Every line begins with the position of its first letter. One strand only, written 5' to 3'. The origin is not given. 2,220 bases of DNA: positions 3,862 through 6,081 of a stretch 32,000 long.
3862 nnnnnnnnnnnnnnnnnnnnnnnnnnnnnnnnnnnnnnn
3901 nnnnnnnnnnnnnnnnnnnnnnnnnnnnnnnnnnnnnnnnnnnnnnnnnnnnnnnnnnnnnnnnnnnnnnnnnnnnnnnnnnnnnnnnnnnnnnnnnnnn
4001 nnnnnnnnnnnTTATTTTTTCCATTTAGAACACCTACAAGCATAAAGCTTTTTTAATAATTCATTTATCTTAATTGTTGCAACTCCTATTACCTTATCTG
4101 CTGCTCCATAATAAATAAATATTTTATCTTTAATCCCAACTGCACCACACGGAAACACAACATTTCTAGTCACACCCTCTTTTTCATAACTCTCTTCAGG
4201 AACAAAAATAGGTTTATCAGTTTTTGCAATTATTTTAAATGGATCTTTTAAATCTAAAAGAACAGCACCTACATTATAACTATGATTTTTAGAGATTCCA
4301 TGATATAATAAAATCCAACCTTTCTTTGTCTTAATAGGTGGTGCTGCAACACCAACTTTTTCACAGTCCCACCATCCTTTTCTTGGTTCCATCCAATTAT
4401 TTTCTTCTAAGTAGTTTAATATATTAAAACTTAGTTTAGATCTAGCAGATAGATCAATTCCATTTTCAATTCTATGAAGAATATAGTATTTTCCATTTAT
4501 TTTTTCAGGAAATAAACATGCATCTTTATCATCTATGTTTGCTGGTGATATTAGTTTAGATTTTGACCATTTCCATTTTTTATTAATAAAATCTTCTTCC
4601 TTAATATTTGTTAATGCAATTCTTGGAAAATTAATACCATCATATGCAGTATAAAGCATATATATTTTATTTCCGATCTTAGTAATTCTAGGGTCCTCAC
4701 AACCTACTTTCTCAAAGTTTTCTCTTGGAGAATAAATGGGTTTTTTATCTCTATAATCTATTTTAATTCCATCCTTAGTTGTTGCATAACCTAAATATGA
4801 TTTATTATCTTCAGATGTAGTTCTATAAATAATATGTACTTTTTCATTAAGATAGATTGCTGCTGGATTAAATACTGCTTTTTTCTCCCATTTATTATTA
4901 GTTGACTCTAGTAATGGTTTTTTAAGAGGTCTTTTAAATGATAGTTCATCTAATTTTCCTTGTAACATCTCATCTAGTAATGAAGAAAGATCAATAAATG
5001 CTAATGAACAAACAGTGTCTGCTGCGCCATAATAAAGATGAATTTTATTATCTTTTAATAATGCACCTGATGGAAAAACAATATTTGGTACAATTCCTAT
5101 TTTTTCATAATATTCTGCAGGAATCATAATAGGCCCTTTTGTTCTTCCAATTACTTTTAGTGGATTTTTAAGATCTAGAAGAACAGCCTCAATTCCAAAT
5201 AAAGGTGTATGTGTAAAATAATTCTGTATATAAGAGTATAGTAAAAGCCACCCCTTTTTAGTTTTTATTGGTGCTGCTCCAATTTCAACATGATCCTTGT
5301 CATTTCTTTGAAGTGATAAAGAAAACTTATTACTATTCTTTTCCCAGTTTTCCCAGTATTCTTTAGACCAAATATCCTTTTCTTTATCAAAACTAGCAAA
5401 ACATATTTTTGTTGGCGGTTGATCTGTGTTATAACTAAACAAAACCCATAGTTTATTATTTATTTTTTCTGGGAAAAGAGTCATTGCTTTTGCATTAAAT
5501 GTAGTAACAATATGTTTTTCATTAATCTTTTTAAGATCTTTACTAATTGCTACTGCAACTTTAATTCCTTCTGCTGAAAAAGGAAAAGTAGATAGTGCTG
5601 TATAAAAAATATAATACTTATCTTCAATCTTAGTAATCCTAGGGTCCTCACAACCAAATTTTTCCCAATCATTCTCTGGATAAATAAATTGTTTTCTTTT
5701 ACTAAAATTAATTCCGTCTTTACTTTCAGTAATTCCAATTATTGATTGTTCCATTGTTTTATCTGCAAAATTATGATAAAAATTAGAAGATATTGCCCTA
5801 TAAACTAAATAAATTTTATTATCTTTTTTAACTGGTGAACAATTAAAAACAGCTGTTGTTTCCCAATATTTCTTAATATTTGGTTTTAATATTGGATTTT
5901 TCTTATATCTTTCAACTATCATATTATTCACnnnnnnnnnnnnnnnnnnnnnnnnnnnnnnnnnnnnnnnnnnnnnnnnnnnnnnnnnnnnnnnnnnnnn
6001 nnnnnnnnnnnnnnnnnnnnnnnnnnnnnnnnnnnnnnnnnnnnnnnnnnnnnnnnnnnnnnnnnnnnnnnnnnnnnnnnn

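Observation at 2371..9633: Eight coupled genes spell out an unbroken beta-mannoside -> PRPP route (GH130 phosphorolysis feeding a reverse RuMP shunt)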

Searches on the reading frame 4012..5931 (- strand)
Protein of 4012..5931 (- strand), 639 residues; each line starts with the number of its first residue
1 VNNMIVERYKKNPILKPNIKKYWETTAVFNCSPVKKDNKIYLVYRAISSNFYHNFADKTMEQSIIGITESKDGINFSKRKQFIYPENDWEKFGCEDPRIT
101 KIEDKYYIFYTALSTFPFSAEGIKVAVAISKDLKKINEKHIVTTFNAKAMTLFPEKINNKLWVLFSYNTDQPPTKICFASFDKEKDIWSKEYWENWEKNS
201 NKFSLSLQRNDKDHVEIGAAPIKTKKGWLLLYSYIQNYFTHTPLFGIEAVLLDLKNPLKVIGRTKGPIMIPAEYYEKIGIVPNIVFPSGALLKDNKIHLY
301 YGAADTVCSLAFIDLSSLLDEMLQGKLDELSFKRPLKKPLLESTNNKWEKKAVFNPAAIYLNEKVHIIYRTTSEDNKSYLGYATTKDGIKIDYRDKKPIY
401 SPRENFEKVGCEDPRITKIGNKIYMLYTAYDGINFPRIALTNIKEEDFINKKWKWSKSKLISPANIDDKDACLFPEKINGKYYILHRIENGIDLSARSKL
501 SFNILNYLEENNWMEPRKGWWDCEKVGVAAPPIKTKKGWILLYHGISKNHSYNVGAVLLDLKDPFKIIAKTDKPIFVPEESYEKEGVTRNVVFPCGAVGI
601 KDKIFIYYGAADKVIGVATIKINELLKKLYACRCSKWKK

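Call 3: search_protein_families(library=pfam, proteins=[window:4012-5931:-], max_evalue=0.01)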
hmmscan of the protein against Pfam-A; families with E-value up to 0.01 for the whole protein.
window:4012-5931:- (639 aa): 3 families
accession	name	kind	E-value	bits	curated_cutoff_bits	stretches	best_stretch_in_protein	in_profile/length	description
PF04041.19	Glyco_hydro_130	-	2.9e-113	378.5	26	2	348-629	30-318/320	beta-1,4-mannooligosaccharide phosphorylase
PF00251.26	Glyco_hydro_32N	-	9.9e-05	22.5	22.1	0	51-142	25-120/307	Glycosyl hydrolases family 32 N-terminal domain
PF04616.20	Glyco_hydro_43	-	0.0011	18.8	32.2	0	63-131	33-103/288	Glycosyl hydrolases family 43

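Call 4: search_protein_families(library=ncbifam, proteins=[window:4012-5931:-], max_evalue=0.01)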
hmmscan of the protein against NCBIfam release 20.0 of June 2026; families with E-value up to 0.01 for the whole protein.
window:4012-5931:- (639 aa): 5 families
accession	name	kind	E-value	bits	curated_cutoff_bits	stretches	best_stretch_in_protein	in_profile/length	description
NF052550.1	BManbPhaseBMBP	equivalog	1.5e-139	464.5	450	2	332-625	4-294/296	beta-1,2-mannobiose phosphorylase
NF050092.1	BtaManbiosPhlase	equivalog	8.9e-117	389.9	550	2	377-629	106-350/351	BtaManbiosPhlase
NF058598.1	BetMansidBT3780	equivalog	1.7e-68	231.4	550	3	342-620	51-362/366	beta-1,2-mannosidase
NF041092.1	beta-fruc_BfrA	equivalog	2.1e-06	26.8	900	1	24-109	69-151/433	beta-fructosidase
TIGR01322.1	scrB_fam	subfamily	8.6e-06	24.7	356.4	1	11-143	71-192/447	sucrose-6-phosphate hydrolase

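Call 14: find_homologous_proteins(query=window:4012-5931:-, max_evalue=1e-10)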
Query window:4012-5931:- (639 aa): 7312 proteins with E <= 1e-10 among 8000 candidates; the best 120 are listed.
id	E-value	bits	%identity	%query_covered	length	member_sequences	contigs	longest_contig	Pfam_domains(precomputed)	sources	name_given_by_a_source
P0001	0.0e+0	1470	100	100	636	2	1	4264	PF04041.20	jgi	-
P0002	2.3e-289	979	65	100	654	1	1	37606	PF00251.27,PF04041.20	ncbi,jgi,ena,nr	ncbi:MAG: hypothetical protein B6U87_00930 [Candidatus Aenigmarchaeota archaeon ex4484_52]|nr:MAG: h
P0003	1.7e-281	953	63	99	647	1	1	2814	PF00251.27,PF04041.20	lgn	-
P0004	5.1e-276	935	63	99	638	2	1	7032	PF00251.27,PF04041.20,PF04616.21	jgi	-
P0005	9.4e-276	934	64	99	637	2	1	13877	PF04041.20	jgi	-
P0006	1.9e-274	930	63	99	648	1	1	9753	PF04041.20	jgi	-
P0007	3.5e-274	929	62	99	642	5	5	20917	PF04041.20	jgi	jgi:beta-1,2-mannobiose phosphorylase / 1,2-beta-oligomannan phosphorylase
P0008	1.5e-273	927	63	99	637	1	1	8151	PF04041.20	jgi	-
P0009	3.7e-270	916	62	99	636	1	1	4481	PF00251.27,PF04041.20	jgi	jgi:beta-1,2-mannobiose phosphorylase / 1,2-beta-oligomannan phosphorylase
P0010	4.6e-270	916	63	99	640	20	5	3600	PF00251.27,PF04041.20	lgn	-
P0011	1.7e-269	914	61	99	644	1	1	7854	PF00251.27,PF04041.20,PF04616.21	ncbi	-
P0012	3.7e-269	913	62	99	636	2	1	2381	PF00251.27,PF04041.20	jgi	jgi:beta-1,2-mannobiose phosphorylase / 1,2-beta-oligomannan phosphorylase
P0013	5.9e-269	912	50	98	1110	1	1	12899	PF04041.20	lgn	-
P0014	7.5e-269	912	62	99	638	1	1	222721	PF04041.20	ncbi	ncbi:hypothetical protein ACFL3T_00505 [Patescibacteria group bacterium]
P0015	1.6e-268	911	62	99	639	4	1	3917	PF04041.20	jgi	-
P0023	5.1e-267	906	60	99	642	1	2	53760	PF04041.20,PF04616.21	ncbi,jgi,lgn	ncbi:MAG: hypothetical protein PVJ67_02945 [Candidatus Pacearchaeota archaeon]|jgi:predicted GH43/DU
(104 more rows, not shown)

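Call 16: find_encoding_contigs(protein=P0002, flank=10000, max_places=3)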
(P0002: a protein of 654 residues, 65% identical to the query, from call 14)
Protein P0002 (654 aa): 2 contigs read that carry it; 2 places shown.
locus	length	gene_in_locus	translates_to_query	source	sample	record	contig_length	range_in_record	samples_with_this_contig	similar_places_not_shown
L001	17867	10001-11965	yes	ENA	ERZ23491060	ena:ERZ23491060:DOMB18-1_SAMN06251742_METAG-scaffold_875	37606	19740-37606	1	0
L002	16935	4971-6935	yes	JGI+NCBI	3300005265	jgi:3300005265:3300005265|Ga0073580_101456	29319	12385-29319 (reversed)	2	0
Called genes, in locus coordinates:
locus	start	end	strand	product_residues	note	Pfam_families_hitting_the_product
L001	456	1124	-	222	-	PF00730:HhH-GPD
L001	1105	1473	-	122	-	PF01198:Ribosomal_L31e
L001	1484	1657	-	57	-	-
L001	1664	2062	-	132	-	PF01092:Ribosomal_S6e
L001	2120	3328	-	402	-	PF01970:TctA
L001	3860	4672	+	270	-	-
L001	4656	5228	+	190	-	PF01300:Sua5_yciO_yrdC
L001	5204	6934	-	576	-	PF00749:tRNA-synt_1c, PF03950:tRNA-synt_1c_C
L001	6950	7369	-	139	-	PF13742:tRNA_anti_2 (weak), PF01336:tRNA_anti-codon (weak)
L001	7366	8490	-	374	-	PF00155:Aminotran_1_2, PF05889:SepSecS, PF00266:Aminotran_5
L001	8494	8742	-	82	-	-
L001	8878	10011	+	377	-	PF04041:Glyco_hydro_130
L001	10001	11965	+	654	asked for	PF00251:Glyco_hydro_32N (faint), PF04041:Glyco_hydro_130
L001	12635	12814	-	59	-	-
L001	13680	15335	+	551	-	-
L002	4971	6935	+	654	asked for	PF00251:Glyco_hydro_32N (faint), PF04041:Glyco_hydro_130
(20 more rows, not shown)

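Call 17: find_encoding_contigs(protein=P0023, flank=10000, max_places=3)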
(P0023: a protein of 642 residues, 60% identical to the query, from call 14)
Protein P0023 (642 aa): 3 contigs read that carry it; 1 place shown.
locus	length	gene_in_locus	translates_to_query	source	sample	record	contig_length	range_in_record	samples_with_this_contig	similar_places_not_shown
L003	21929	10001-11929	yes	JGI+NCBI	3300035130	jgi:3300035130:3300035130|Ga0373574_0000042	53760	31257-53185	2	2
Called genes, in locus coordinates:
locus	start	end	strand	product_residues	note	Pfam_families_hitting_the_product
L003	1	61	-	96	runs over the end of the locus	PF01022:HTH_5, PF12840:HTH_20, PF13412:HTH_24 (weak), PF12802:MarR_2 (weak)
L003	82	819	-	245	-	PF13484:Fer4_16 (faint), PF12801:Fer4_5, PF12797:Fer4_2 (faint), PF12837:Fer4_6 (faint), PF12838:Fer4_7 (faint), PF00037:Fer4 (faint)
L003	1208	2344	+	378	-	PF07690:MFS_1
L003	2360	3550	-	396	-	PF02881:SRP54_N, PF13245:AAA_19 (faint), PF00448:SRP54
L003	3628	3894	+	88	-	-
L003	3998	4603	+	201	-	PF00300:His_Phos_1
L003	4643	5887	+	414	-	PF01676:Metalloenzyme, PF10143:PhosphMutase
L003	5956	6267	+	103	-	-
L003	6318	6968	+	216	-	PF04857:CAF1 (weak)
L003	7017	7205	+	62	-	-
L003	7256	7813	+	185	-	PF22090:Gins51_C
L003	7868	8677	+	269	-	PF00480:ROK, PF02685:Glucokinase (faint), PF00480:ROK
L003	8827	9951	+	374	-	PF04041:Glyco_hydro_130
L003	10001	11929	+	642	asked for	PF04041:Glyco_hydro_130, PF04616:Glyco_hydro_43 (faint), PF04041:Glyco_hydro_130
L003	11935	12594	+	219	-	-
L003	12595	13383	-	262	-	PF02353:CMAS (weak), PF13489:Methyltransf_23, PF13847:Methyltransf_31 (weak), PF08241:Methyltransf_11, PF08242:Methyltransf_12 (weak), PF13649:Methyltransf_25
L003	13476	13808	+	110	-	PF01050:MannoseP_isomer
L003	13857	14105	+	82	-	-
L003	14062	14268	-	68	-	PF07927:HicA_toxin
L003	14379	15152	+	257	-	PF00702:Hydrolase (weak), PF08282:Hydrolase_3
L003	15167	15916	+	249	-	PF00142:Fer4_NifH (faint), PF01656:CbiA, PF06564:CBP_BcsQ (weak), PF10609:ParA, PF13614:AAA_31, PF13500:AAA_26 (weak)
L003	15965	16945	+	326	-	PF00044:Gp_dh_N, PF02800:Gp_dh_C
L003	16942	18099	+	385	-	PF00162:PGK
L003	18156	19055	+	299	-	PF00294:PfkB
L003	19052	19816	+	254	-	PF01791:DeoC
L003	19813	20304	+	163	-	PF06560:GPI, PF07883:Cupin_2 (weak)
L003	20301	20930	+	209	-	PF00121:TIM, PF02581:TMP-TENI (faint), PF05690:ThiG (weak)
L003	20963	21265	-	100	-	-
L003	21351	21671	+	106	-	PF01155:HypA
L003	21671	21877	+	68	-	PF01455:HupF_HypC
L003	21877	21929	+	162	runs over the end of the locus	-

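Call 18: find_encoding_contigs(protein=P0014, flank=10000, max_places=3)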
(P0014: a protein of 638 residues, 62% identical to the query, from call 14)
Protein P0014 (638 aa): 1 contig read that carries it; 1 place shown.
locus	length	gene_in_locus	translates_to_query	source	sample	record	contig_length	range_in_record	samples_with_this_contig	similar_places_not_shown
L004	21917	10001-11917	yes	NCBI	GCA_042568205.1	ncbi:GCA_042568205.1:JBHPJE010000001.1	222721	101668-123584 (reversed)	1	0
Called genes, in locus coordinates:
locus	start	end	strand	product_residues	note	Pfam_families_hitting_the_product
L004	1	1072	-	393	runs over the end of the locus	-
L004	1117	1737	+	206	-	PF01209:Ubie_methyltran, PF13489:Methyltransf_23, PF13847:Methyltransf_31, PF08241:Methyltransf_11, PF08242:Methyltransf_12, PF13649:Methyltransf_25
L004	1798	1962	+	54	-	PF18930:DUF5679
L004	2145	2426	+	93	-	-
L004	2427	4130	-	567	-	PF00270:DEAD, PF04851:ResIII (weak), PF00271:Helicase_C, PF03880:DbpA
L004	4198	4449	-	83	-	PF01541:GIY-YIG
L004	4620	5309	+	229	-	PF14329:DUF4386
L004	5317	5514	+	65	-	-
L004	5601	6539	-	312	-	-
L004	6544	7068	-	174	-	PF04542:Sigma70_r2, PF08281:Sigma70_r4_2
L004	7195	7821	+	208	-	-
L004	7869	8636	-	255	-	-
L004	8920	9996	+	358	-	PF04041:Glyco_hydro_130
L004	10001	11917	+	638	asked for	PF04041:Glyco_hydro_130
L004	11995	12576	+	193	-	PF18955:DUF5698, PF10035:DUF2179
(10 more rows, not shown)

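Call 34: find_related_loci(query=A1, collection=genome_contigs, flank=10000)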
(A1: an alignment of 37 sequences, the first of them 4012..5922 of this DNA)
Query A1 (636 aa) in genome_contigs; peptide patterns used: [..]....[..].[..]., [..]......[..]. (x = any residue, [..] = any of these).
599 stretches matched a pattern (row limit reached: there are more); 588 encode a relative of the query (tblastn E <= 1e-3); the best 80 are kept; 80 distinct loci.
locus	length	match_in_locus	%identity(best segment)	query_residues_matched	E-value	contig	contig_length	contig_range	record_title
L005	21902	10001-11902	64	1-631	0e+0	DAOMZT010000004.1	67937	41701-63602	MAG TPA_asm: archaeon isolate AMR_MDS_3992 NODE_252_length_67937_cov_10.372337, whole genome shotgun sequence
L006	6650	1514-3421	62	1-633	0e+0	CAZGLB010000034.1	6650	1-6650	MAG TPA_asm: uncultured archaeon isolate SRP263991_co7_50 genome assembly, contig: NODE_25543_length_6650_cov_235.590599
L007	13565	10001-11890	62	5-631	0e+0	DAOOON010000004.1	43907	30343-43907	MAG TPA_asm: archaeon isolate AMR_MDS_2622 NODE_967_length_43907_cov_18.153060, whole genome shotgun sequence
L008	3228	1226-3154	59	1-635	0e+0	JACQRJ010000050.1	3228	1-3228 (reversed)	MAG: Candidatus Peregrinibacteria bacterium isolate NC_groundwater_1356_Ag_S-0.2um_42_45 S_p2_S4_coassembly_k141_2872773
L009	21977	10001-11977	60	1-631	0e+0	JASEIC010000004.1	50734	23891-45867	MAG: Patescibacteria group bacterium isolate Yes70-39 NODE_4_length_50734_cov_107.981176, whole genome shotgun sequence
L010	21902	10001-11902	59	1-626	0e+0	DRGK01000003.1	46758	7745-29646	MAG TPA_asm: Candidatus Jorgensenbacteria bacterium isolate HyVt-344 HyVt-344_k145_326842, whole genome shotgun sequence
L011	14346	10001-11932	58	1-631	0e+0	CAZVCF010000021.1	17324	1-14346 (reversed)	MAG TPA_asm: uncultured Gammaproteobacteria bacterium isolate binchicken_co38_723 genome assembly, contig: NODE_6933_len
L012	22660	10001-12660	58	1-631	0e+0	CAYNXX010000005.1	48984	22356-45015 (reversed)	MAG TPA_asm: uncultured Candidatus Saccharibacteria bacterium isolate SRP093762_co1_181 genome assembly, contig: NODE_45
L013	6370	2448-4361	59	1-630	0e+0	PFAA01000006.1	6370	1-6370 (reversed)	MAG: Candidatus Campbellbacteria bacterium CG10_big_fil_rev_8_21_14_0_10_35_52 CG10_8_21_14_0.10_scaffold_14450_c, whole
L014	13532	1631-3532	59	1-626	0e+0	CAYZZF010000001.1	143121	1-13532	MAG TPA_asm: uncultured Gammaproteobacteria bacterium isolate SRP093762_co1_95 genome assembly, contig: NODE_60_length_1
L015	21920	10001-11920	60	1-630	0e+0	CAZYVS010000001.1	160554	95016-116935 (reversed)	MAG TPA_asm: uncultured Candidatus Saccharibacteria bacterium isolate binchicken_co134_142 genome assembly, contig: NODE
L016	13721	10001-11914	59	1-630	0e+0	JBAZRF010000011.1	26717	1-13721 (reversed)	MAG: Candidatus Paceibacterota bacterium isolate SO_2017_GW1_141 NODE_7487_length_26717_cov_1.361264_OW334_2017, whole g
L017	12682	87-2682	59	1-630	0e+0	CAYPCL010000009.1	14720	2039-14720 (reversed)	MAG TPA_asm: uncultured Candidatus Saccharibacteria bacterium isolate binchicken_co17_403 genome assembly, contig: NODE_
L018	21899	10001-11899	58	1-635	0e+0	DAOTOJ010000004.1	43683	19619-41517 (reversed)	MAG TPA_asm: Candidatus Paceibacterota bacterium isolate AMR_MDS_2872 NODE_955_length_43683_cov_22.589232, whole genome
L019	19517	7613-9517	58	1-626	0e+0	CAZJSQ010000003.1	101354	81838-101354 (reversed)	MAG TPA_asm: uncultured Gammaproteobacteria bacterium isolate SRP178699_co1_232 genome assembly, contig: NODE_119_length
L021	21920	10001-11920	58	1-632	0e+0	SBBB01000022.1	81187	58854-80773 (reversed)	MAG: bacterium isolate Bin_25_1_1 Hy_contig2966, whole genome shotgun sequence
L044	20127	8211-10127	54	2-626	0e+0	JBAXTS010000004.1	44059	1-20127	MAG: bacterium isolate ELA641 MAG641_4, whole genome shotgun sequence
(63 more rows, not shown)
